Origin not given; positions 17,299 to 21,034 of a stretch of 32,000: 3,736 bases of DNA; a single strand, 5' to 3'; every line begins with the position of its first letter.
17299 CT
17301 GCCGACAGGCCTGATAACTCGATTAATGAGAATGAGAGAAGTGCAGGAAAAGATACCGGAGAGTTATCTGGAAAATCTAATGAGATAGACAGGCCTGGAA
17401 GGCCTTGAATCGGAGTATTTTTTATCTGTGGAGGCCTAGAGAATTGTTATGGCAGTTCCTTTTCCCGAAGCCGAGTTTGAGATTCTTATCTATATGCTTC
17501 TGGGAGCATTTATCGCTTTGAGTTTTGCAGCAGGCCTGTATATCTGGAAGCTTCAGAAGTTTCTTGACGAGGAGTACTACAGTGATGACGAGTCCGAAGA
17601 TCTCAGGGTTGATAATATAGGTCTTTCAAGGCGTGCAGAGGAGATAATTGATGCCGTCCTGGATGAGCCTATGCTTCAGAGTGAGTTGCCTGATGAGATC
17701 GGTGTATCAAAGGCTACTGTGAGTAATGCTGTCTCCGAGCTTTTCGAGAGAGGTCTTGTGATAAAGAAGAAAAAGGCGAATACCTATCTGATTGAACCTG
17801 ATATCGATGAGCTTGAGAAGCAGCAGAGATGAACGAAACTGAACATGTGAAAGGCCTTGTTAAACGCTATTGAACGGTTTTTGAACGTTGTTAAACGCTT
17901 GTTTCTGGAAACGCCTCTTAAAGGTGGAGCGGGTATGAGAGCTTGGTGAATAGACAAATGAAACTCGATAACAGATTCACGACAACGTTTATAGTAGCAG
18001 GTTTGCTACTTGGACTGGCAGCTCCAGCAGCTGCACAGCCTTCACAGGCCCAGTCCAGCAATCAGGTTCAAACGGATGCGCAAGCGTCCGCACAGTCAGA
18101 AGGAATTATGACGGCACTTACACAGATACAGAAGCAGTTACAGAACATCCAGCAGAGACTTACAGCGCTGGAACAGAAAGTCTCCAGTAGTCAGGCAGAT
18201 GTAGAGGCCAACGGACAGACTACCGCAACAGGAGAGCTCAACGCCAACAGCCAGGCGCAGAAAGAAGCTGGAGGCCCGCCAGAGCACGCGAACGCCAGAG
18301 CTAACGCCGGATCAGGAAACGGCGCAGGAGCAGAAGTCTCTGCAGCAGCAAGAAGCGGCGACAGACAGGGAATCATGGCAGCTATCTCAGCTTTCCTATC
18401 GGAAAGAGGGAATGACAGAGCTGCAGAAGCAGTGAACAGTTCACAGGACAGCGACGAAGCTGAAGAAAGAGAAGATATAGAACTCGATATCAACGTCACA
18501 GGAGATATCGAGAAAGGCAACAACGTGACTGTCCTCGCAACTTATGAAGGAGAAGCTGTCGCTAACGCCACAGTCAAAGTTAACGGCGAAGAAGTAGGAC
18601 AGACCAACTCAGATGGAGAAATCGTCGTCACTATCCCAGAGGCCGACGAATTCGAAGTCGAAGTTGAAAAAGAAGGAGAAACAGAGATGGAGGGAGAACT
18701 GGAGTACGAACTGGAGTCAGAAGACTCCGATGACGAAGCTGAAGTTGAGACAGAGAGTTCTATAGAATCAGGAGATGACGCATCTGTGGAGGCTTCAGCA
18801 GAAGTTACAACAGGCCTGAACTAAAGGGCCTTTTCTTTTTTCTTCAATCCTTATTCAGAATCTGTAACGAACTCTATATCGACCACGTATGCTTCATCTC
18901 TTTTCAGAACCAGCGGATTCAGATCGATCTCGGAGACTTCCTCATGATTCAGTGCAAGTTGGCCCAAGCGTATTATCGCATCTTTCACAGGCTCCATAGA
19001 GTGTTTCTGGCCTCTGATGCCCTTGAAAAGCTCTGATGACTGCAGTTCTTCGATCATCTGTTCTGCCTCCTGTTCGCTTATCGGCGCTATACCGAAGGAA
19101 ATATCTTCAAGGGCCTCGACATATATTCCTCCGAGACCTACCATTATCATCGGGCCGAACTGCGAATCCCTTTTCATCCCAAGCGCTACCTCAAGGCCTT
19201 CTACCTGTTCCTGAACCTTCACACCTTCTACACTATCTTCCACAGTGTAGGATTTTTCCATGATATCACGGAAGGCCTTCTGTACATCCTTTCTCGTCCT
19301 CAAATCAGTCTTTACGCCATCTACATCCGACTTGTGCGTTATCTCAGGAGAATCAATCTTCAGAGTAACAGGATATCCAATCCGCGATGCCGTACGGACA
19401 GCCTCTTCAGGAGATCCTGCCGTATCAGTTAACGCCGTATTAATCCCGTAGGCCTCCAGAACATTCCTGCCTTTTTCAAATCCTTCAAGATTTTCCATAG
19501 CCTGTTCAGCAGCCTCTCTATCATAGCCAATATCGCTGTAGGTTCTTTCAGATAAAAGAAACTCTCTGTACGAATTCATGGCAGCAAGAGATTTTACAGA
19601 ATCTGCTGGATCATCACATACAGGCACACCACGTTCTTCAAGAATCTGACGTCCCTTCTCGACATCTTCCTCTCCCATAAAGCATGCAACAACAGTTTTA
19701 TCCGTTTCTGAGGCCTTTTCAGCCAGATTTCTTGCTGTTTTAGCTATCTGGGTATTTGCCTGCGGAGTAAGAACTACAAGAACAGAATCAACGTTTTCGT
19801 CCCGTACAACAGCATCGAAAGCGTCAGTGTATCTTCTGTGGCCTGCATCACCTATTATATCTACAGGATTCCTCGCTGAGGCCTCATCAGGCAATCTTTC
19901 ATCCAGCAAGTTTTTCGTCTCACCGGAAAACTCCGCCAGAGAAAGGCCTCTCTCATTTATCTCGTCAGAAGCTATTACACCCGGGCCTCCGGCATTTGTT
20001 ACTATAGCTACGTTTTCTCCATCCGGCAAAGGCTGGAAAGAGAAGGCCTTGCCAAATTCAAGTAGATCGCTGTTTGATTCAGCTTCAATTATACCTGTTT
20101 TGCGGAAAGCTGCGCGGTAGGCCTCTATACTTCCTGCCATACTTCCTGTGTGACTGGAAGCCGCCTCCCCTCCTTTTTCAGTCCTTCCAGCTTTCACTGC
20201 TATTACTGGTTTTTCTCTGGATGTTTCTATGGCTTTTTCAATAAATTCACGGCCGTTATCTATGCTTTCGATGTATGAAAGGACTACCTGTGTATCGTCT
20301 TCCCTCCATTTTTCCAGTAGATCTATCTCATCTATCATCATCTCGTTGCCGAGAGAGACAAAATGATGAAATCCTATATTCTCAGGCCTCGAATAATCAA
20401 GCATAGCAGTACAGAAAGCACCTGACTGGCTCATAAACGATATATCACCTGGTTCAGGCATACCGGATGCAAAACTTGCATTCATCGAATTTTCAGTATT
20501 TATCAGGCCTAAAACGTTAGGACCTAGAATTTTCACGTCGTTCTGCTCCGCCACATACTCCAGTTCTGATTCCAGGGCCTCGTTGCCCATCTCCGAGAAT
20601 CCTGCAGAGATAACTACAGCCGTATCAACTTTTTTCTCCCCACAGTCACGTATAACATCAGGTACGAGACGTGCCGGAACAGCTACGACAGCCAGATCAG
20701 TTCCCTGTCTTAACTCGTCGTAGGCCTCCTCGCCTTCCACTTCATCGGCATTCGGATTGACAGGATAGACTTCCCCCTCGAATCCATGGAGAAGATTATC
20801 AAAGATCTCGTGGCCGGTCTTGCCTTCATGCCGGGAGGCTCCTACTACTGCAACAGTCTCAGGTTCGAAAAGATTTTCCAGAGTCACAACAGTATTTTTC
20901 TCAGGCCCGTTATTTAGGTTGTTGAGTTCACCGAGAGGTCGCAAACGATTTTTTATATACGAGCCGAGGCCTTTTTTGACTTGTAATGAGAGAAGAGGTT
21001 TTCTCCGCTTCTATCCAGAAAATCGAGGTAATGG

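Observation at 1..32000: Palindromic hexamer AGGCCT is about 25-fold over-represented, in all codon phases and on both strands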

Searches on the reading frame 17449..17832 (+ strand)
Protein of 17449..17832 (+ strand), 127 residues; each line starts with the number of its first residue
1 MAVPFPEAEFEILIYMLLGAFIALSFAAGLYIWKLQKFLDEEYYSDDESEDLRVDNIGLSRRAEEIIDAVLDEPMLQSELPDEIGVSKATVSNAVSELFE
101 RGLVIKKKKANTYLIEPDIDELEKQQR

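Call 60: search_protein_families(library=pfam, proteins=[window:17449-17832:+], max_evalue=0.01)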
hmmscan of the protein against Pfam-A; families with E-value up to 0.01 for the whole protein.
window:17449-17832:+ (127 aa): 11 families
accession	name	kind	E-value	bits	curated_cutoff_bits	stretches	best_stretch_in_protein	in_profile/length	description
PF25213.1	HVO_A0261_N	-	1.3e-06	28.6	35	1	59-109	9-59/86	HVO_A0261 N-terminal domain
PF12802.13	MarR_2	-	4.7e-06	27.1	27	1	58-107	2-53/61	MarR family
PF24034.1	DUF7343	-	5.1e-06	26.7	27.6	1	70-115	11-59/62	Domain of unknown function (DUF7343)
PF01325.25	Fe_dep_repress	-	6.6e-05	23.5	26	1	75-109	23-57/60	Iron dependent repressor, N-terminal DNA binding domain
PF13545.12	HTH_Crp_2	-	0.00011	22.5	27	1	70-124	18-69/70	Crp-like helix-turn-helix domain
PF01047.28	MarR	-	0.00021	21.5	24.6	1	73-109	16-52/59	MarR family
PF01978.25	TrmB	-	0.0012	19.1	25.6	1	72-110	20-58/68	Sugar-specific transcriptional regulator TrmB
PF00392.27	GntR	-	0.0029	17.7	27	1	77-113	27-63/64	Bacterial regulatory proteins, gntR family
PF08279.18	HTH_11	-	0.0053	17.1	25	0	73-109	14-50/55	HTH domain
PF03965.22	Penicillinase_R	-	0.0073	17.1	22.6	0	76-122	23-69/115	Penicillinase repressor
PF01022.26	HTH_5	-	0.008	16.5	22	0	65-106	6-47/47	Bacterial regulatory protein, arsR family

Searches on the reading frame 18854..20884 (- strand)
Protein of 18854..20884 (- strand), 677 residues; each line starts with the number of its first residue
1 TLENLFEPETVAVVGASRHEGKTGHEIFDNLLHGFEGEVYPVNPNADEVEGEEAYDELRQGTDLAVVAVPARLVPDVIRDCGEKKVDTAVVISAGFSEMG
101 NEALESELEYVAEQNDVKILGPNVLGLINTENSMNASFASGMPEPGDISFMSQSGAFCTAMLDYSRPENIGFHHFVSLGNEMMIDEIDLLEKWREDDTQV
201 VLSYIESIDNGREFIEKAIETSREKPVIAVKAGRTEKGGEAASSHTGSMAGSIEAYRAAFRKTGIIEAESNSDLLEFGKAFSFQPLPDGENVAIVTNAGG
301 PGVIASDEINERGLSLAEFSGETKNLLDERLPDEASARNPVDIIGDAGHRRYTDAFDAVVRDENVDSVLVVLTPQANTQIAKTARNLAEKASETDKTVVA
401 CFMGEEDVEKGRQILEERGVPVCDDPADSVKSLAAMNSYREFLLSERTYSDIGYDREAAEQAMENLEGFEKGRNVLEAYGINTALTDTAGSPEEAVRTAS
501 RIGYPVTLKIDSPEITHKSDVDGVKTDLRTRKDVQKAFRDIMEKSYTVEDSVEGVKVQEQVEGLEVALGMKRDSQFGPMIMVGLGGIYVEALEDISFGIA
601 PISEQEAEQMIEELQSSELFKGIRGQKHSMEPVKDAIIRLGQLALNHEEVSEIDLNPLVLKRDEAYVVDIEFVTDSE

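Call 23: find_related_loci(query=window:18854-20884:-, collection=metagenome_contigs, flank=10000)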
Query window:18854-20884:- (677 aa) in metagenome_contigs; peptide patterns used: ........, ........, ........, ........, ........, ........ (x = any residue, [..] = any of these).
212 stretches matched a pattern; 10 encode a relative of the query (tblastn E <= 1e-3); 10 distinct loci.
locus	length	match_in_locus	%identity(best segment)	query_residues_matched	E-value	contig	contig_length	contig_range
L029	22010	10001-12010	68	2-672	0e+0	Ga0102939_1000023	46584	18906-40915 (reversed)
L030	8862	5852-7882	60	1-675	0e+0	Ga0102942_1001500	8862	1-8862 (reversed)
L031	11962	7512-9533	61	1-672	0e+0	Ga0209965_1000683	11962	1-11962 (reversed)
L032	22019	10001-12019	62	2-672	0e+0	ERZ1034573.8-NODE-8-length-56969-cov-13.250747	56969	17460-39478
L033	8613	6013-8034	60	1-672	0e+0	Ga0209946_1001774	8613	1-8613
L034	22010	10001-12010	68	2-672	0e+0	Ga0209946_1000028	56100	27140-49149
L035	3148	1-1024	53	334-672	6e-95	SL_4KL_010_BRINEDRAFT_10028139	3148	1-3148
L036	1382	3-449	67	526-671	3e-60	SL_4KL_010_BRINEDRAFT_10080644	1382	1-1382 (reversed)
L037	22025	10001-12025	62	2-674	0e+0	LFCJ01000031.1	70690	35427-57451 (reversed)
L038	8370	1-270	72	583-672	3e-37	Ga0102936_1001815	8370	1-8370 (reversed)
